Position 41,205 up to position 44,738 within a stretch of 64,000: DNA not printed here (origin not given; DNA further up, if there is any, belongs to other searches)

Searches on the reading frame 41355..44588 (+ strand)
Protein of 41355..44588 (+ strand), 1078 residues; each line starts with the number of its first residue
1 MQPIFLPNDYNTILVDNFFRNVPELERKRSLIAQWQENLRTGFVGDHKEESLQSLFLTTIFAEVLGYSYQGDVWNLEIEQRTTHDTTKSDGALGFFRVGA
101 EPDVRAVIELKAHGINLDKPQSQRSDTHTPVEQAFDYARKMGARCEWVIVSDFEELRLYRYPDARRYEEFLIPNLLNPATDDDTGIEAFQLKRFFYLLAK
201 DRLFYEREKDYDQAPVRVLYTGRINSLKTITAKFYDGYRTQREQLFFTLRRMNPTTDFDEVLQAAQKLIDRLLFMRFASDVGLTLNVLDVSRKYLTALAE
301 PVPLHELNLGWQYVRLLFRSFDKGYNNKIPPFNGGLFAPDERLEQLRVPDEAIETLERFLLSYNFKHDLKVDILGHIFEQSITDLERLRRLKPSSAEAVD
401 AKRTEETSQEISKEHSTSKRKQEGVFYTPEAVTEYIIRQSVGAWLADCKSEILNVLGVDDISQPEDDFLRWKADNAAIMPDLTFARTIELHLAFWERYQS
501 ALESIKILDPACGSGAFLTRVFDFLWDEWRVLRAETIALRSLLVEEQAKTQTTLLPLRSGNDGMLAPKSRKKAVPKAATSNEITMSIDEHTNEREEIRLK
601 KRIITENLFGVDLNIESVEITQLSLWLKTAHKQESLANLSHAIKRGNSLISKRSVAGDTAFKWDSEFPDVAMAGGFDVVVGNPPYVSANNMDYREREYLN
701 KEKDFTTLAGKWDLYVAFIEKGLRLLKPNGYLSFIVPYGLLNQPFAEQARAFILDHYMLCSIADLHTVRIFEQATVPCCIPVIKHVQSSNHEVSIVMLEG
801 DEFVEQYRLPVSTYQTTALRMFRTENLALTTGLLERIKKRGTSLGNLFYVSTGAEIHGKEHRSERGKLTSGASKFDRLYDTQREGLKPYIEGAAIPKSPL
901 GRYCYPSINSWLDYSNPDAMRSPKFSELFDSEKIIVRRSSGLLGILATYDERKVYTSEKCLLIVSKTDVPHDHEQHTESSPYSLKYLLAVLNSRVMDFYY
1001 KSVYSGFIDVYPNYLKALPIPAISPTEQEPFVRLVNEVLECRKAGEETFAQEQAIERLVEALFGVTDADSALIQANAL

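Call 39: search_protein_families(library=pfam, proteins=[window:41355-44588:+], max_evalue=0.001)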
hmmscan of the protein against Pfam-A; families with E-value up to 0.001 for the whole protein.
window:41355-44588:+ (1078 aa): 5 families
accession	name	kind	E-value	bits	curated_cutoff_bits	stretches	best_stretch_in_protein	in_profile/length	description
PF07669.17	Eco57I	-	1.5e-40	139.5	25.3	1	606-771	1-171/171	Eco57I restriction-modification methylase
PF02384.22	N6_Mtase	-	1.4e-15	57.9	20.4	1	564-798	41-244/311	N-6 DNA Methylase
PF12950.13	TaqI_C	-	8.2e-14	52.3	26.5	1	917-1020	25-118/118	TaqI-like C-terminal specificity domain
PF20473.4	MmeI_Mtase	-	8e-13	48.6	27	1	497-726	13-187/259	MmeI, DNA-methyltransferase domain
PF20464.3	MmeI_N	-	1.7e-05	25.7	27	1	44-210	13-162/181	MmeI, N-terminal domain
